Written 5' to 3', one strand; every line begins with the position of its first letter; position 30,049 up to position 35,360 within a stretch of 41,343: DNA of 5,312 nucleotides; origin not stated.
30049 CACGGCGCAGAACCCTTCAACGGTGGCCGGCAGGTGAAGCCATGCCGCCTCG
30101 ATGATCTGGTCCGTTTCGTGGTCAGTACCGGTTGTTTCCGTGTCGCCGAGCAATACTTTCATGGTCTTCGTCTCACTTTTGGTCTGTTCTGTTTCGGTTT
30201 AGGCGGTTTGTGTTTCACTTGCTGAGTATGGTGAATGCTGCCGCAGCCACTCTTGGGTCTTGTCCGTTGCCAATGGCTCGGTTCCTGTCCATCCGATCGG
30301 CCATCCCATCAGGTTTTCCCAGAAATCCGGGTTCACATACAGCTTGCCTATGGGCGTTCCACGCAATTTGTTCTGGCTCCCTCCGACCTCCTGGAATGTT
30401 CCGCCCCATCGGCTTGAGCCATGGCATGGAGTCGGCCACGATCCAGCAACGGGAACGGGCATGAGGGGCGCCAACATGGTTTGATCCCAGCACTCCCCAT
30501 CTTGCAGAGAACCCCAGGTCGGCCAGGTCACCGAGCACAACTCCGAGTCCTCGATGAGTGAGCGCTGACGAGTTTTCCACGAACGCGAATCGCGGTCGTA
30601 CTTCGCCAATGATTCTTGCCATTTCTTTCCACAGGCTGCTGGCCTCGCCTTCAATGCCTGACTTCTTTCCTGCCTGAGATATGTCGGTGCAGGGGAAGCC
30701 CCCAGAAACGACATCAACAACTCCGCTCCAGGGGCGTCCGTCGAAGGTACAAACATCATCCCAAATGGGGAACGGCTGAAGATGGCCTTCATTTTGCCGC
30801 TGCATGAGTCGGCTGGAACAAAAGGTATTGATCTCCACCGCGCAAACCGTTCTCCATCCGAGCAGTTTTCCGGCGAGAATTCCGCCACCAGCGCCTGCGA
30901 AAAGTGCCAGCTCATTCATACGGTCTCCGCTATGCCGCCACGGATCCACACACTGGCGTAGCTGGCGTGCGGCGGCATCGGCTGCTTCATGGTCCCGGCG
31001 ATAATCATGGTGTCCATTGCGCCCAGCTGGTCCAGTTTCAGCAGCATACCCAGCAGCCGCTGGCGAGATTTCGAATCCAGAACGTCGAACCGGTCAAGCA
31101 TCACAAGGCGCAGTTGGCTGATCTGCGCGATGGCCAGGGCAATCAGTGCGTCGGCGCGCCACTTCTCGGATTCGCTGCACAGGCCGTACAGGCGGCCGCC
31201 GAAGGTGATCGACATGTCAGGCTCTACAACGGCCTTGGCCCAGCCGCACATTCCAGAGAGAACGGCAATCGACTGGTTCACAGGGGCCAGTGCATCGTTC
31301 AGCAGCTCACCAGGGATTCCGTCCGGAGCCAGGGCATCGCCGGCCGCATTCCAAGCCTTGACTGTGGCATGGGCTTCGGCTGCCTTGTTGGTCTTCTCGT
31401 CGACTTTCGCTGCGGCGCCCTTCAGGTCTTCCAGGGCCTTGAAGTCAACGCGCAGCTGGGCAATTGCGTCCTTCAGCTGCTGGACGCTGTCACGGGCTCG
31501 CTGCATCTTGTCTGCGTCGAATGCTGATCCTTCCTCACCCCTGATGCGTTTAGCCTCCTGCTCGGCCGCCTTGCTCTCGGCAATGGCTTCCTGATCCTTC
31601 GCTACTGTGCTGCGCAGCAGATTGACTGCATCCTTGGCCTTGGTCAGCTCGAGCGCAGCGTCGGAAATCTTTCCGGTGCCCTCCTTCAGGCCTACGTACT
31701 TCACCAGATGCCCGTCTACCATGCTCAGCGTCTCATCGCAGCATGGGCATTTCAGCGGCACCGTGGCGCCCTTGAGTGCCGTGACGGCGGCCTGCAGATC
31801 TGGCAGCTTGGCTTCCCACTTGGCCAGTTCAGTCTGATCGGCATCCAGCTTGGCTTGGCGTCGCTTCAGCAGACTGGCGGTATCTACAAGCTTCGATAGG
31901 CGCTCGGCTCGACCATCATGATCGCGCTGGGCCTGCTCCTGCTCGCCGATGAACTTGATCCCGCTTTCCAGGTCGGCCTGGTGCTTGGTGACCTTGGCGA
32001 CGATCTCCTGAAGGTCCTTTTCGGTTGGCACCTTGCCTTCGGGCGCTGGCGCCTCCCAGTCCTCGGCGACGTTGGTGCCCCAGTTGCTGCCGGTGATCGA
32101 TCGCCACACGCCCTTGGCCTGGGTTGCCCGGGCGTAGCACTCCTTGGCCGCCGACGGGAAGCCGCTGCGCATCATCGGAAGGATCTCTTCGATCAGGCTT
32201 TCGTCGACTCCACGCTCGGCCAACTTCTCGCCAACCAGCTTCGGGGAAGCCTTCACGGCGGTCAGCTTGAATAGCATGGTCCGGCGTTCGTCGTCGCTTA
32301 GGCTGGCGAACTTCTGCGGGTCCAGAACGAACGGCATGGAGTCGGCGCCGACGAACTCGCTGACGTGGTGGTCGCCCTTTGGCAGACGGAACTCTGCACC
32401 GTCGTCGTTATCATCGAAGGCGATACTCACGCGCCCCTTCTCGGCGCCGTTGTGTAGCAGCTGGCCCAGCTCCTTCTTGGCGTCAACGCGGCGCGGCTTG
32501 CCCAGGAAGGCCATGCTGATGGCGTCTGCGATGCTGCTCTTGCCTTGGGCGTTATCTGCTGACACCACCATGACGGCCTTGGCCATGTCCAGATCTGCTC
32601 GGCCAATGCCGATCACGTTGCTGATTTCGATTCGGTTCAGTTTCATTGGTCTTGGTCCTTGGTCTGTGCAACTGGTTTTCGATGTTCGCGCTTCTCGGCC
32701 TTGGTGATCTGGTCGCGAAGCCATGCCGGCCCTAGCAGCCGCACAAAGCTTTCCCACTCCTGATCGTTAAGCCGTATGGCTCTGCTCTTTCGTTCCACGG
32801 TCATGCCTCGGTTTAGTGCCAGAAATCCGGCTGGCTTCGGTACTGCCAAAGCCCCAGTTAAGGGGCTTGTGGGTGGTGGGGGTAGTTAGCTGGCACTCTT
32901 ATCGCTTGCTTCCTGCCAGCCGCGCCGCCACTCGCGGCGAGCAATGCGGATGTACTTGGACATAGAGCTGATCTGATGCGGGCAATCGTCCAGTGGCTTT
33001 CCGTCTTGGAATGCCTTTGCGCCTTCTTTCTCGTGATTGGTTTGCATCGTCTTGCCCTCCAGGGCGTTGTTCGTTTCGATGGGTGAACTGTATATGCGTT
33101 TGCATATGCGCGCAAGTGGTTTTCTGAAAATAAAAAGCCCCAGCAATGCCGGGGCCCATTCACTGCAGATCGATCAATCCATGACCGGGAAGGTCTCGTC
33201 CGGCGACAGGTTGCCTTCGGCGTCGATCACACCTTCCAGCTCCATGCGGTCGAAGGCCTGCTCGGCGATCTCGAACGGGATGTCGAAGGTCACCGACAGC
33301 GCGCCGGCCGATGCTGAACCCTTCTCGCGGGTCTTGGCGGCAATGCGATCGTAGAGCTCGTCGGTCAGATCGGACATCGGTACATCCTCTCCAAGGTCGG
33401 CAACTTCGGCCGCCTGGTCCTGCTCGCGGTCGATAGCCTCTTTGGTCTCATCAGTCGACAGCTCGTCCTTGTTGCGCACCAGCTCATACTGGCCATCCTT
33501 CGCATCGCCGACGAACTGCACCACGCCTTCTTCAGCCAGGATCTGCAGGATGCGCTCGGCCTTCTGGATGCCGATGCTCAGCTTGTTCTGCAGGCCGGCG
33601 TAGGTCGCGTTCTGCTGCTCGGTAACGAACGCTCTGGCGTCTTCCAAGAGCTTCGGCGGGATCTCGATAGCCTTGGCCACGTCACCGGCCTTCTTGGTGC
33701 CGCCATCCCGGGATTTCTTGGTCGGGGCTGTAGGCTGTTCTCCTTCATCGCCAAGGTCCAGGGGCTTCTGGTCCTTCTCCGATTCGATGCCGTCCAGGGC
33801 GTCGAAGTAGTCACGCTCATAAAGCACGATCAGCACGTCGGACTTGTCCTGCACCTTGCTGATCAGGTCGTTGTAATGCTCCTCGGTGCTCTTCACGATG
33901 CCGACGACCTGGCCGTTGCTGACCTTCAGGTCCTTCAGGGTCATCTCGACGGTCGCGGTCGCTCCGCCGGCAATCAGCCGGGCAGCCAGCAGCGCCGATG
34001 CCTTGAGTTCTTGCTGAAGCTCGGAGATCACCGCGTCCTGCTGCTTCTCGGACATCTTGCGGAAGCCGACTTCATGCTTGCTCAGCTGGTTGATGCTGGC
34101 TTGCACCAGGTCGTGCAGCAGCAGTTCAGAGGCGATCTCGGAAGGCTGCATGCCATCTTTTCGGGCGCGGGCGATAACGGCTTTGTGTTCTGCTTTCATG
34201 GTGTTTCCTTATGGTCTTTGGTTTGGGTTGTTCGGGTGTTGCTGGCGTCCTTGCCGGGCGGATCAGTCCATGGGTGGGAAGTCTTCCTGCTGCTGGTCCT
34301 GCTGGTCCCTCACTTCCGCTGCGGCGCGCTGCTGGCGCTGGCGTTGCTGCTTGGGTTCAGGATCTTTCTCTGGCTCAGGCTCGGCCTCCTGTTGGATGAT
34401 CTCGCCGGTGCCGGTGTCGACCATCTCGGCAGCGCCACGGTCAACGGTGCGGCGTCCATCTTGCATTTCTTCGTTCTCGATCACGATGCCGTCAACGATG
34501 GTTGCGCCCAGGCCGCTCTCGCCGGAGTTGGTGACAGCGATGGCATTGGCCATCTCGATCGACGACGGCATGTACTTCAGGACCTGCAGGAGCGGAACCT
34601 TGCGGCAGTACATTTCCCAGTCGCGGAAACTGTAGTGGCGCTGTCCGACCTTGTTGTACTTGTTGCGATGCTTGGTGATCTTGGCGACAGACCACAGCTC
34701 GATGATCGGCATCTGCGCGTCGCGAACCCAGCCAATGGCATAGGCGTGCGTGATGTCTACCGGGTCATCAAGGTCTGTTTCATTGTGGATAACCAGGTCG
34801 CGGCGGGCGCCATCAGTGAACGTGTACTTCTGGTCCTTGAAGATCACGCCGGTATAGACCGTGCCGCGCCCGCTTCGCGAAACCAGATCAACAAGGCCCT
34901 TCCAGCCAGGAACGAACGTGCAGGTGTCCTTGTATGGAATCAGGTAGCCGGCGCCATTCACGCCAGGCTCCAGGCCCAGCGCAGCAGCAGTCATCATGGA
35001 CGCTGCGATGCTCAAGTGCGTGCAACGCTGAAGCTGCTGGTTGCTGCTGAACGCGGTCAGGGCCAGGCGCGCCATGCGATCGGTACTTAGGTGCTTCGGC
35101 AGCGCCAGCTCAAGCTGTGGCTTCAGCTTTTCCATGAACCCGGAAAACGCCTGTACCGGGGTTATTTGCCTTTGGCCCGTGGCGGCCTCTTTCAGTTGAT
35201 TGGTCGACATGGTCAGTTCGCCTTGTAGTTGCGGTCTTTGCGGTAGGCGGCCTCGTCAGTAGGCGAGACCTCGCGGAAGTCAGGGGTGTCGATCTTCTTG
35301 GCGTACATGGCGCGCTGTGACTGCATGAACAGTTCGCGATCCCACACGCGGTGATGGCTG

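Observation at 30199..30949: Methyltransferase locus encodes two full-length, same-strand, out-of-frame ORFs that both look like real proteins (starts 4 nt apart in ATGAATG)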

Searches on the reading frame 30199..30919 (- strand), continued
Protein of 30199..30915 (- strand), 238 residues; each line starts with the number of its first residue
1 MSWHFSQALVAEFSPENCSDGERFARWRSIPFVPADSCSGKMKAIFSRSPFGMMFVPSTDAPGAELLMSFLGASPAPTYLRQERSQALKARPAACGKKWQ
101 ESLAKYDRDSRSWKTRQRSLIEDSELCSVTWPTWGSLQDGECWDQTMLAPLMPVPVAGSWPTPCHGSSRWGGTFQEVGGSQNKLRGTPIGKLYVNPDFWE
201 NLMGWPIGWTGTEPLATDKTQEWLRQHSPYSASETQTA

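Call 87: fold_search(model_id=the predicted structure, library=pdb)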
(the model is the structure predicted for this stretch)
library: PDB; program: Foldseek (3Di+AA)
matches with E <= 10: 1645; with E <= 0.001: 417
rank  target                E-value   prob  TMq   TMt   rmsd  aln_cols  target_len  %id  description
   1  2z6q_A                3.9e-12  1.00  0.59  0.44   5.8       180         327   26  Ternary structure of Arg165Ala M.HhaI C5-Cytosine DNA methyltransferase with unmodified DNA and AdoHcy (released 2007-08-28)
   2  1dct_A                4.1e-12  1.00  0.60  0.44   3.0       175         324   23  DNA (CYTOSINE-5) METHYLASE FROM HAEIII COVALENTLY BOUND TO DNA (released 1995-09-15)
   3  1fjx_A                5.3e-12  1.00  0.59  0.44   6.2       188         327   26  STRUCTURE OF TERNARY COMPLEX OF HHAI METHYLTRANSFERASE MUTANT (T250G) IN COMPLEX WITH DNA AND ADOHCY (released 2000-12-15)
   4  2i9k_A                9.4e-12  1.00  0.60  0.44   5.6       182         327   26  Engineered Extrahelical Base Destabilization Enhances Sequence Discrimination of DNA Methyltransferase M.HhaI (released 2006-10-10)
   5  2z6a_A                1.4e-11  1.00  0.59  0.43   5.6       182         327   26  S-Adenosyl-L-methionine-Dependent Methyl Transfer: Observable Precatalytic Intermediates during DNA Cytosine Methylati (released 2007-08-21)
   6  2uz4_A                1.7e-11  1.00  0.59  0.43   5.8       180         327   26  HhaI DNA methyltransferase R165N mutant complex with 13mer GCGC-GMGC oligonucleotide and SAH (released 2008-06-03)
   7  3ubt_A                1.8e-11  1.00  0.56  0.41   3.8       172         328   24  Crystal Structure of C71S Mutant of DNA Cytosine-5 Methyltransferase M.HaeIII Bound to DNA (released 2012-10-03)
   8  2zcj_A                2.0e-11  1.00  0.60  0.44   5.6       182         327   26  Ternary structure of the Glu119Gln M.HhaI, C5-Cytosine DNA methyltransferase, with unmodified DNA and AdoHcy (released 2007-12-04)
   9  2uyh_A                2.4e-11  1.00  0.59  0.43   6.2       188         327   26  HhaI DNA methyltransferase S87Q-Q237S mutant complex with 13mer GCGC- GMGC oligonucleotide and SAH (released 2008-05-27)
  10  2uyc_A                3.3e-11  1.00  0.59  0.44   6.3       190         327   25  HhaI DNA methyltransferase R163N mutant complex with 13mer GCGC-GMGC oligonucleotide and SAH (released 2008-05-27)
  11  9ped_A                5.2e-11  1.00  0.59  0.19   3.5       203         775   20  Cryo-EM structure of Arabidopsis thaliana Met1 in complex with DNA (released 2025-10-22)
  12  2z6u_A                5.2e-11  1.00  0.58  0.42   6.8       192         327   24  Ternary structure of the Glu119Ala M.HhaI, C5-Cytosine DNA methyltransferase, with unmodified DNA and AdoHcy (released 2007-11-20)
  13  4h0n_A                1.7e-10  1.00  0.53  0.38   7.1       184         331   20  Crystal structure of Spodoptera frugiperda DNMT2 E260A/E261A/K263A mutant (released 2012-11-14)
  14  9k2w_B                2.9e-10  1.00  0.56  0.14   4.1       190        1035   22  Cryo-EM structure of USP7:DNMT1 complex; closed conformation (released 2025-06-25)
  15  9k2x_B                3.1e-10  1.00  0.56  0.14   3.9       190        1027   21  Cryo-EM structure of USP7:DNMT1 complex; open conformation (released 2025-06-25)
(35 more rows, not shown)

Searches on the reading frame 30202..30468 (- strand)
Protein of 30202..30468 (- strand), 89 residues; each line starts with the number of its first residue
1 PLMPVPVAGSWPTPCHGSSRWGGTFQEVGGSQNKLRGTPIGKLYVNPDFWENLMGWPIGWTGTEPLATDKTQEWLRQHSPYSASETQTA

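Call 62: search_protein_representatives(protein=window:30202-30468:-)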
Query: 89 residues. Proteins with E-value up to 0.001 (for the whole library): 1586; up to 1e-10: 35; up to 1e-30: 3. The best 150 are listed.
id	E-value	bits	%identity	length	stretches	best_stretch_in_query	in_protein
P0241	1.1e-39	151.1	86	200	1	4-79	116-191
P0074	1.3e-36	141.2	81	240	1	8-81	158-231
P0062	6.9e-33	129.3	72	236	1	1-81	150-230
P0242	3.7e-30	120.5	83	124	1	19-82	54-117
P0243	4.9e-26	107.2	67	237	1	10-81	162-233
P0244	1.3e-23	99.4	64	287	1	11-79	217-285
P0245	9.6e-22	93.5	61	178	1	11-79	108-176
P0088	1.1e-19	86.8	58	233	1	11-76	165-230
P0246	2.8e-19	85.5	57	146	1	10-81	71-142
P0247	1.7e-18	83.0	56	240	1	9-79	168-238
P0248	2.0e-18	82.8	55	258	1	10-80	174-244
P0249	1.3e-17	80.2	57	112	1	9-80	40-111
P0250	3.0e-17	79.0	55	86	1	12-82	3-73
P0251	3.2e-17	78.9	54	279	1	11-84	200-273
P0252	6.7e-16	74.7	54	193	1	9-80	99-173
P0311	1.2e-08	51.4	56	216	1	17-66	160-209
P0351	6.6e-08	49.0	48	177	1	8-67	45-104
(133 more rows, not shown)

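Call 65: search_protein_families(library=pfam, alignment_id=A5, max_evalue=0.001)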
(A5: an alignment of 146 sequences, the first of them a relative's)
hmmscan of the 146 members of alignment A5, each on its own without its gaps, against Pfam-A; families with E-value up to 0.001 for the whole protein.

A. member 1, P0241 (200 aa): 1 family
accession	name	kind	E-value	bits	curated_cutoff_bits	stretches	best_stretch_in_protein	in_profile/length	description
PF00145.23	DNA_methylase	-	5.6e-17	62.6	22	1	30-114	62-150/324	C-5 cytosine-specific DNA methylase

B. families by the number of members that match (of 146 scanned): 2 families
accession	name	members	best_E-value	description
PF00145.23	DNA_methylase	8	5.3e-39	C-5 cytosine-specific DNA methylase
PF08299.17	Bac_DnaA_C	1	2e-14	Bacterial dnaA protein helix-turn-helix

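Call 67: find_encoding_contigs(protein=P0311, flank=2000, max_places=3)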
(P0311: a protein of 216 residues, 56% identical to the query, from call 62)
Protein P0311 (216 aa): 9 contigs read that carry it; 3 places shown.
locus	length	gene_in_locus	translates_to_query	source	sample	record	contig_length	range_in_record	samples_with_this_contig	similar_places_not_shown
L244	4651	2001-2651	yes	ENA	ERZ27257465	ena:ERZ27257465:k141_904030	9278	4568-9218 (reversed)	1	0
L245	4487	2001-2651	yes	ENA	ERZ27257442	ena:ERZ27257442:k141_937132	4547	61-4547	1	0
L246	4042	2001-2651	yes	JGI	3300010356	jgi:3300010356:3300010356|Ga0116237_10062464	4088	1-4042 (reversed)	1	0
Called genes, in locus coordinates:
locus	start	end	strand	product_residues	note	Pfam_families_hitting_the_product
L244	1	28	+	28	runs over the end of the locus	?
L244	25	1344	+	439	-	PF01555:N6_N4_Mtase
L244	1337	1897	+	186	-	-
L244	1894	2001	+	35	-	-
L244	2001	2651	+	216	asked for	PF00145:DNA_methylase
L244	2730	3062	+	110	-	-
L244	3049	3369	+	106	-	-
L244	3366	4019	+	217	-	-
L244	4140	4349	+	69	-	-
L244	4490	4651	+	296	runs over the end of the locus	PF04492:Phage_rep_O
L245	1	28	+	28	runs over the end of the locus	?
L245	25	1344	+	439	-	PF01555:N6_N4_Mtase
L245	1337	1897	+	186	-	-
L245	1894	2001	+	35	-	-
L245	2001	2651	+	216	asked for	PF00145:DNA_methylase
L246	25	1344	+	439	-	PF01555:N6_N4_Mtase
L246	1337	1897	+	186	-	-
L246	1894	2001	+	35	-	-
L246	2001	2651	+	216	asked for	PF00145:DNA_methylase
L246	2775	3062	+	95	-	-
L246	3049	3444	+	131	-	-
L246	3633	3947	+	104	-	-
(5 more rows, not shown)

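Call 68: find_encoding_contigs(protein=P0351, flank=2000, max_places=3)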
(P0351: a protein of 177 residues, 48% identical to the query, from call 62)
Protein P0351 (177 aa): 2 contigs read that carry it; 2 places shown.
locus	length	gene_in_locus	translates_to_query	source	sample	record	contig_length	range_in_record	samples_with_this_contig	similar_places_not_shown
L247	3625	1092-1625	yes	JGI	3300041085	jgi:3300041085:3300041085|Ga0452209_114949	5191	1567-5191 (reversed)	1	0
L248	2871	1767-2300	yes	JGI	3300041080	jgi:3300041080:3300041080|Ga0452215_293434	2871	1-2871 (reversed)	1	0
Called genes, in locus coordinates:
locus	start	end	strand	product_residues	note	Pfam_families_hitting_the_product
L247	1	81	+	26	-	?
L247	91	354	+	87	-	-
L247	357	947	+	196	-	PF13489:Methyltransf_23, PF08241:Methyltransf_11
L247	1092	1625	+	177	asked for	-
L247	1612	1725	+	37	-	-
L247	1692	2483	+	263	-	PF14243:R2K_3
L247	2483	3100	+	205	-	PF13242:Hydrolase_like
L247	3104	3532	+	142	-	-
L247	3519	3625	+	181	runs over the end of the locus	-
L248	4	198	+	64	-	PF01555:N6_N4_Mtase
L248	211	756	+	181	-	-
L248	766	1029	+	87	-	-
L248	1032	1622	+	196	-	PF13489:Methyltransf_23, PF08241:Methyltransf_11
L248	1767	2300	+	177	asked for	-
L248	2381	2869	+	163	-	?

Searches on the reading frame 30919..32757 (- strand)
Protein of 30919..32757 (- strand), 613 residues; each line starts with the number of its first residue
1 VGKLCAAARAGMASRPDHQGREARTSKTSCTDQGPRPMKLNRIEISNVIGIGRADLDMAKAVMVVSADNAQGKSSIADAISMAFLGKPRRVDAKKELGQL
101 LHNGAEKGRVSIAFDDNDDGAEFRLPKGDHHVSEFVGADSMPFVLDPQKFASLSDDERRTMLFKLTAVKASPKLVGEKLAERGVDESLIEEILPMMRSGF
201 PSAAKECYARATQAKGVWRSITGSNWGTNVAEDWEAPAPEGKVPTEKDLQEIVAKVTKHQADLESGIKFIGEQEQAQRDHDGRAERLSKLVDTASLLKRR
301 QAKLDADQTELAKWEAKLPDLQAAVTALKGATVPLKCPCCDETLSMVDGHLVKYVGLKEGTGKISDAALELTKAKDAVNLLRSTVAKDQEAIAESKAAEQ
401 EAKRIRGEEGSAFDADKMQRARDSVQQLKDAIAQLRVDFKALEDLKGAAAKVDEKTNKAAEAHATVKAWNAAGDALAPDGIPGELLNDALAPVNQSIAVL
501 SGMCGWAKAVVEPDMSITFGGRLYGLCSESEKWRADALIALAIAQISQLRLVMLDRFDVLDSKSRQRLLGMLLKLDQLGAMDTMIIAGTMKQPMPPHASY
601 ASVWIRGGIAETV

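Call 85: search_protein_families(library=pfam, proteins=[window:30919-32757:-], max_evalue=0.001)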
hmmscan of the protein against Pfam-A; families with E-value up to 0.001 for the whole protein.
window:30919-32757:- (613 aa): 2 families
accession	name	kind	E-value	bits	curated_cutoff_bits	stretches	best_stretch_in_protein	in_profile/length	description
PF13476.12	AAA_23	-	1.6e-08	35.9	27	1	42-117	1-70/201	AAA domain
PF02463.25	SMC_N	-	2.4e-05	24.3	40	1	40-575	2-186/220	RecF/RecN/SMC N terminal domain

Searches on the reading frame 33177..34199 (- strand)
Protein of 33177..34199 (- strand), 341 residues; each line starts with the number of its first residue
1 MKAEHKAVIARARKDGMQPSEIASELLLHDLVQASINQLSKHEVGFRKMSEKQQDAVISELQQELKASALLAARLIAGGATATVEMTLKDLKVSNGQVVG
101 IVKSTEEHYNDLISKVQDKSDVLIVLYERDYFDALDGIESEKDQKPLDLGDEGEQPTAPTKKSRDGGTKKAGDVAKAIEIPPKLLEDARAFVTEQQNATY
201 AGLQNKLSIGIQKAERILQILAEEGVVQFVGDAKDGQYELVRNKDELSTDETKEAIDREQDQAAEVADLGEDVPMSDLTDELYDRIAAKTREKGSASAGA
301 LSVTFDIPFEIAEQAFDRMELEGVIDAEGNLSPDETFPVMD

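Call 85: search_protein_families(library=pfam, proteins=[window:33177-34199:-], max_evalue=0.001)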
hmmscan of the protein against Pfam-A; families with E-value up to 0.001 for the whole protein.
window:33177-34199:- (341 aa): 1 family
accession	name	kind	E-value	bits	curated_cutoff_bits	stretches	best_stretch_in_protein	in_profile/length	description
PF09397.16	FtsK_gamma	-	5.8e-15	55.2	30.6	2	183-228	5-50/63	Ftsk gamma domain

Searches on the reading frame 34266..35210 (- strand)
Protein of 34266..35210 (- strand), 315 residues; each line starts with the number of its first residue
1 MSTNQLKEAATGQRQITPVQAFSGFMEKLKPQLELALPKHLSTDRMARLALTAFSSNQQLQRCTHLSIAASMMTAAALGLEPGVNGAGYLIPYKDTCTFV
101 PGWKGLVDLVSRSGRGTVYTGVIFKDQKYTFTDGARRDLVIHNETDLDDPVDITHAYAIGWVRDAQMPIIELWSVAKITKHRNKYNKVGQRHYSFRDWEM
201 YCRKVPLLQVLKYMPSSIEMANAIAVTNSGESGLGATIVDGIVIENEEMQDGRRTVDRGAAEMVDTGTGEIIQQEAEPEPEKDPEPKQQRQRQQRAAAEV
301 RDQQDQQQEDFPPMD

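Call 85: search_protein_families(library=pfam, proteins=[window:34266-35210:-], max_evalue=0.001)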
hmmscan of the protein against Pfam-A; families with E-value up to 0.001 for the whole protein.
window:34266-35210:- (315 aa): 1 family
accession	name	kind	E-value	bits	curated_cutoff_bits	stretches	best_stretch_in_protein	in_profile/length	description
PF03837.19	RecT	-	6.2e-27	94.9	24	1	45-223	2-181/198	RecT family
